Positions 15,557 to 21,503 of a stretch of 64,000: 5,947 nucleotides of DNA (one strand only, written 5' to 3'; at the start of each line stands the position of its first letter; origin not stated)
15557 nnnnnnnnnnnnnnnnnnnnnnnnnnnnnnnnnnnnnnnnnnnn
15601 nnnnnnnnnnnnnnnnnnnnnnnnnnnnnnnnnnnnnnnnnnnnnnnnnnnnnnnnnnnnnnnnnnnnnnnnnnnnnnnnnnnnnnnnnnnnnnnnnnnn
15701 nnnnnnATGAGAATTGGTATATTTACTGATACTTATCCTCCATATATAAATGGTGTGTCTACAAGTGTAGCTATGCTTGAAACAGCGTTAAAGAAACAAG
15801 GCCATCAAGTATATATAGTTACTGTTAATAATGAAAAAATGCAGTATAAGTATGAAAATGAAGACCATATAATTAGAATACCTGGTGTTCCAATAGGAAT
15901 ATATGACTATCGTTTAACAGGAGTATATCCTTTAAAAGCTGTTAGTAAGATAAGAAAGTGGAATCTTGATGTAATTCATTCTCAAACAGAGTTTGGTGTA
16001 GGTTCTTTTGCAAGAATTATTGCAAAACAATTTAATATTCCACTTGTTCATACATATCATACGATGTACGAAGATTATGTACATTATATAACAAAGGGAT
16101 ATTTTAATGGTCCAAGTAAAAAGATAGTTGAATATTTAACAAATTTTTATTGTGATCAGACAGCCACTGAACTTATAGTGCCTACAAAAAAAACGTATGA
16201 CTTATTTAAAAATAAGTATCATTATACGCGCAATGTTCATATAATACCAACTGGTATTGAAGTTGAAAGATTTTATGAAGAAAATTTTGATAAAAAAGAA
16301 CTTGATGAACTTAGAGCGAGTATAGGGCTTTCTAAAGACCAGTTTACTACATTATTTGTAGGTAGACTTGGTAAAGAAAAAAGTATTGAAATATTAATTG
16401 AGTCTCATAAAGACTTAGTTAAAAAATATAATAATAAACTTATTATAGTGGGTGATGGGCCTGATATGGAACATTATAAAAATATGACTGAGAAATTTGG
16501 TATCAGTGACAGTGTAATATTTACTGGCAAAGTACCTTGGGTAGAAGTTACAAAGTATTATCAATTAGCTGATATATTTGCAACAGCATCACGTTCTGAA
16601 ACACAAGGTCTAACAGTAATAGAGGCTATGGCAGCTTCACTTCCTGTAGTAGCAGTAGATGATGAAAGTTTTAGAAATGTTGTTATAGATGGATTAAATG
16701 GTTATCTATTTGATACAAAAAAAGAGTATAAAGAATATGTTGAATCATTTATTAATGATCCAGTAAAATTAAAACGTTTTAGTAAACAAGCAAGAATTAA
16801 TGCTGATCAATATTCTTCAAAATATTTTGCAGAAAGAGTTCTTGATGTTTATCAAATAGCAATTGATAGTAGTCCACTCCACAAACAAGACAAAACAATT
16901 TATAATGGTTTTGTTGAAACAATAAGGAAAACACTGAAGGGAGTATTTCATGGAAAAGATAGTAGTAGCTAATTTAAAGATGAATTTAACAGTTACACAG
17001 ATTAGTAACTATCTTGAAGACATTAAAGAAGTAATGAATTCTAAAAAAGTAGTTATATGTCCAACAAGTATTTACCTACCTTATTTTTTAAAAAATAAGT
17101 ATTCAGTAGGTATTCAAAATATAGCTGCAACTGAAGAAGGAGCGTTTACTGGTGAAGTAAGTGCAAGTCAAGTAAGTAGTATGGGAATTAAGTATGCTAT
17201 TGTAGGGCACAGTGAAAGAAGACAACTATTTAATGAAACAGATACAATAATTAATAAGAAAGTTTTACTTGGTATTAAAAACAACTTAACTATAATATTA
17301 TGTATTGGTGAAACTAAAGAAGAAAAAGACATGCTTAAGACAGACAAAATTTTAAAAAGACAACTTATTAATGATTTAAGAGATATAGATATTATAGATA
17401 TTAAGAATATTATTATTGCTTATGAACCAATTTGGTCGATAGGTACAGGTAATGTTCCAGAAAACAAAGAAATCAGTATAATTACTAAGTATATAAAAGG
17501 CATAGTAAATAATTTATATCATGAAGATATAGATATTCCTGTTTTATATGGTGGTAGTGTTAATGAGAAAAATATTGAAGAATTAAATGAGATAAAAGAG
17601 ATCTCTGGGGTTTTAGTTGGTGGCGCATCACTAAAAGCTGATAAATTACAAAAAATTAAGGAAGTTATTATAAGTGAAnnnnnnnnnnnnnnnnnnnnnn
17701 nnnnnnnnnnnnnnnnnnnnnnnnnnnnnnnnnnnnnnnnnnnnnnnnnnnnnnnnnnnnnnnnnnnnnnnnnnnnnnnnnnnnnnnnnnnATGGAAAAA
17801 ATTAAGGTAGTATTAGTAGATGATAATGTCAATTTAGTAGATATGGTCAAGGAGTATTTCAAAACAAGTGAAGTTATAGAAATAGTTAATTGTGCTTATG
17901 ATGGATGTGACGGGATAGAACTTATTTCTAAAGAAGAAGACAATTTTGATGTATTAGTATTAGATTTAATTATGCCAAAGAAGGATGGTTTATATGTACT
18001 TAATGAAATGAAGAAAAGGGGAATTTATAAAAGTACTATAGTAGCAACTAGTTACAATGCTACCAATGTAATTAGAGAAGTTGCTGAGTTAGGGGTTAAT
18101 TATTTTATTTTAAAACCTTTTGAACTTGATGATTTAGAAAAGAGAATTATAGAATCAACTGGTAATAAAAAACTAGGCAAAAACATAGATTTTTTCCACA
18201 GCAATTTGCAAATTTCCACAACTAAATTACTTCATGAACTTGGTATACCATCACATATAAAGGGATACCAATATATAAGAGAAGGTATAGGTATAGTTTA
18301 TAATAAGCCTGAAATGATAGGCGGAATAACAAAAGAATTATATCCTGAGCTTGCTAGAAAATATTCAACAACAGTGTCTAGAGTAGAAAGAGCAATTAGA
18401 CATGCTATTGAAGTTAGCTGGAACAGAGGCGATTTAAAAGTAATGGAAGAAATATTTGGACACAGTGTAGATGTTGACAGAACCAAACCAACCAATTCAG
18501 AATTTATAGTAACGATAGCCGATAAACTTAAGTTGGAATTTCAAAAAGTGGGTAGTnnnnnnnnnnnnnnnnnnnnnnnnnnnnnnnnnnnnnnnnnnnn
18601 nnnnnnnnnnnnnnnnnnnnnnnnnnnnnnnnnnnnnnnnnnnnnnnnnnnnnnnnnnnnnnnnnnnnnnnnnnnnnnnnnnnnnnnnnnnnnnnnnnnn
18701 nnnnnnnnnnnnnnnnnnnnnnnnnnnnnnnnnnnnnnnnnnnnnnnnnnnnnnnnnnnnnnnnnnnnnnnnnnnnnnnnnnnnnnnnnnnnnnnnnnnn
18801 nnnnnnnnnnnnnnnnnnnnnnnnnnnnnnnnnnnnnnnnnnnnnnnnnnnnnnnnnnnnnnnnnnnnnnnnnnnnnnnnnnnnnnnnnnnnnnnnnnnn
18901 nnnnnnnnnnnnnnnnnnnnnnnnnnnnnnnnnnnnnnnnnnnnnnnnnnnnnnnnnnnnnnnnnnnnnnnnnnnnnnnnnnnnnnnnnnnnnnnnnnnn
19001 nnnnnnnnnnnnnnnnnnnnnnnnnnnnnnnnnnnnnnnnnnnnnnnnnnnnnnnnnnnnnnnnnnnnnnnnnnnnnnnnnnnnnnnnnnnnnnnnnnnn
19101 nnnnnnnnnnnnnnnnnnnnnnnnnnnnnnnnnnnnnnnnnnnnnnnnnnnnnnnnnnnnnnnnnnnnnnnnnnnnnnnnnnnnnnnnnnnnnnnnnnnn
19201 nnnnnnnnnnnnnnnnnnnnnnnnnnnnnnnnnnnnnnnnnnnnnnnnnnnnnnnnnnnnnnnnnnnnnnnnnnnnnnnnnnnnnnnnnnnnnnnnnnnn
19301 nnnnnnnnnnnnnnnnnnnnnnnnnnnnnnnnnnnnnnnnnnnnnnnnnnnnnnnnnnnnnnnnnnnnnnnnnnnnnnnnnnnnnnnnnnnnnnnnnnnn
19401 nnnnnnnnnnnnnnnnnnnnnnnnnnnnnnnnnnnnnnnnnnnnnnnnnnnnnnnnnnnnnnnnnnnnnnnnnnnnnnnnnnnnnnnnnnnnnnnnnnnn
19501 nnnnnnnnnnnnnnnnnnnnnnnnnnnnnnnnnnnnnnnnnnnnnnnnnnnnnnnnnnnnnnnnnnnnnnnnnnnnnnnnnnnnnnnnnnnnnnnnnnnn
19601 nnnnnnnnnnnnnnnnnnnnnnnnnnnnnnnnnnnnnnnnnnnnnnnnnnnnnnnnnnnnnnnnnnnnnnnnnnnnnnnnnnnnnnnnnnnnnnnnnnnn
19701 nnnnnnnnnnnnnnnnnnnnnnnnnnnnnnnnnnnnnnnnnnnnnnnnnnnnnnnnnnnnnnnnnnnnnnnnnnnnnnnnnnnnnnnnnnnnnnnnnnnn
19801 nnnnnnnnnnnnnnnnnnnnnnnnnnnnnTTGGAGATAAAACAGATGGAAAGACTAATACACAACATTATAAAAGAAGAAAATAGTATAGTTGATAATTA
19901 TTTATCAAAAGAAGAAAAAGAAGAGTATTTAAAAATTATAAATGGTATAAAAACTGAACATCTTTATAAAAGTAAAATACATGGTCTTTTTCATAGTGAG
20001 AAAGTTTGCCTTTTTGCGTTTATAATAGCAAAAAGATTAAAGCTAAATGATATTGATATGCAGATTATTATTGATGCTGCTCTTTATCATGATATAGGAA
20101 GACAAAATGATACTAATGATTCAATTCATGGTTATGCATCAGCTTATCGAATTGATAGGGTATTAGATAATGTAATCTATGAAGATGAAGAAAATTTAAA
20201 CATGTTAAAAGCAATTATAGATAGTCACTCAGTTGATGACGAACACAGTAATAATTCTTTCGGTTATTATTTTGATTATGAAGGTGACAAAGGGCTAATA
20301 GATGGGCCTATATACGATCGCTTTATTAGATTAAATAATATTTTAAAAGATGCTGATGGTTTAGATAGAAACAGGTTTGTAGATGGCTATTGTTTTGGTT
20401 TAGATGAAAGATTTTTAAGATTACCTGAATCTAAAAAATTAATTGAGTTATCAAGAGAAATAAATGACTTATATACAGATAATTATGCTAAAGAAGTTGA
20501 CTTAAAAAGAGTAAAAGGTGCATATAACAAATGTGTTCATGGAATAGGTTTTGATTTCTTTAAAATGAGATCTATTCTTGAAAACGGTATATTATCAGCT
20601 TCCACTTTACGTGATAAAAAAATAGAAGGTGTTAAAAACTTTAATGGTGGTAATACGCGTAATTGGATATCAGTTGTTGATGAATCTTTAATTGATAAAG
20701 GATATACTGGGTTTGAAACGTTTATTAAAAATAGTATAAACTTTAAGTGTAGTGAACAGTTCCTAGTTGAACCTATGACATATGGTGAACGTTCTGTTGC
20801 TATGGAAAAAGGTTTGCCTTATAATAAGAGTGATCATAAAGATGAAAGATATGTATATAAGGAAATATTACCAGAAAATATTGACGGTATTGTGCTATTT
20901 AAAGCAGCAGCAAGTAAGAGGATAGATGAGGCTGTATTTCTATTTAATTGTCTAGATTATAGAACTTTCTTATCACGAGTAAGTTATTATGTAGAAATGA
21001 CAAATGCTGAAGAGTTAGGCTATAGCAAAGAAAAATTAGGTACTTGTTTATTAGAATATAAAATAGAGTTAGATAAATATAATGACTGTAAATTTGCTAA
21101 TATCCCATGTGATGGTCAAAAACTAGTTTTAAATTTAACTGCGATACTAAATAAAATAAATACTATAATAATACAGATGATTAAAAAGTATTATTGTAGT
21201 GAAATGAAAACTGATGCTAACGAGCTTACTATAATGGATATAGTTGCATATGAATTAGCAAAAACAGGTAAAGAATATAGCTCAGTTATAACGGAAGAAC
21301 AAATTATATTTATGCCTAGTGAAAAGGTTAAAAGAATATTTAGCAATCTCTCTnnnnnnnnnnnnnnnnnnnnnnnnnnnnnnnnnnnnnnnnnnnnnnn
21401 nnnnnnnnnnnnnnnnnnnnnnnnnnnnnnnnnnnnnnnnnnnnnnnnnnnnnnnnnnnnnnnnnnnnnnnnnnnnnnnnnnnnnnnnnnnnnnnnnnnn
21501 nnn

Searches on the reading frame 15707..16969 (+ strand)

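Call 68: search_protein_families(library=pfam, proteins=[window:15707-16969:+], max_evalue=0.0001)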
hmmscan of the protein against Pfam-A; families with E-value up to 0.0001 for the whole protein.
window:15707-16969:+ (421 aa): 6 families
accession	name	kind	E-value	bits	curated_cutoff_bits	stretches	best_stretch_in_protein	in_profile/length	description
PF00534.26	Glycos_transf_1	-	5.3e-42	143.7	26.4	1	200-363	3-170/172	Glycosyl transferases group 1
PF13692.12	Glyco_trans_1_4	-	5.9e-29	101.6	27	1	214-348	3-139/142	Glycosyl transferases group 1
PF13439.12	Glyco_transf_4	-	9.9e-29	101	28.5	1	14-188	1-170/170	Glycosyltransferase Family 4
PF13579.12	Glyco_trans_4_4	-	2.8e-14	54.2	29.7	1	15-183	1-158/158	Glycosyl transferase 4-like domain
PF13477.12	Glyco_trans_4_2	-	9.8e-06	26.2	23.4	1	26-118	18-107/139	Glycosyl transferase 4-like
PF20706.3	GT4-conflict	-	9.2e-05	22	26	0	15-316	12-310/385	Family 4 Glycosyltransferase in conflict systems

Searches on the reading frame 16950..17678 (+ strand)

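Call 68: search_protein_families(library=pfam, proteins=[window:16950-17678:+], max_evalue=0.0001)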
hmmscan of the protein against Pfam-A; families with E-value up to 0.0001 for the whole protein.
window:16950-17678:+ (243 aa): 1 family
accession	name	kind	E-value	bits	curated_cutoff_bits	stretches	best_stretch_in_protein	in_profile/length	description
PF00121.24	TIM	-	3.4e-74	249.9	20.1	1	3-237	1-242/245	Triosephosphate isomerase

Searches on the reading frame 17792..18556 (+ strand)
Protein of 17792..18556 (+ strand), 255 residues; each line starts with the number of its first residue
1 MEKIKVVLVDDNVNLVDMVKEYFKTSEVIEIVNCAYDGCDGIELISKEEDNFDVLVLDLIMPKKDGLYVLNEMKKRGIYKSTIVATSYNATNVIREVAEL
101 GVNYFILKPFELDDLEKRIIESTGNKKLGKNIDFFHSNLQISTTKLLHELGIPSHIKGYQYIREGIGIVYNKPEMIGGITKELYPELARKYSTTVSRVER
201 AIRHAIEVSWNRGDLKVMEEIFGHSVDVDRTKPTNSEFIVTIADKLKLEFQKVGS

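Call 68: search_protein_families(library=pfam, proteins=[window:17792-18556:+], max_evalue=0.0001)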
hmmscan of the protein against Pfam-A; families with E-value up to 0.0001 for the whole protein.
window:17792-18556:+ (255 aa): 2 families
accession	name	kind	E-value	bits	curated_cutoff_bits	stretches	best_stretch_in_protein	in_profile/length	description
PF08769.17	Spo0A_C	-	7.2e-41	138.9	25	1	144-246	2-104/104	Sporulation initiation factor Spo0A C terminal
PF00072.30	Response_reg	-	5.2e-19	68.9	30.2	1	6-119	1-110/111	Response regulator receiver domain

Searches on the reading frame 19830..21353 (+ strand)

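Call 68: search_protein_families(library=pfam, proteins=[window:19830-21353:+], max_evalue=0.0001)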
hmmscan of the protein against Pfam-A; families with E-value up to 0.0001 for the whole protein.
window:19830-21353:+ (508 aa): 1 family
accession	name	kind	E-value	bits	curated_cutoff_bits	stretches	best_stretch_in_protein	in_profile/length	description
PF01966.28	HD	-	3.6e-05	24.4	22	1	55-180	4-115/116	HD domain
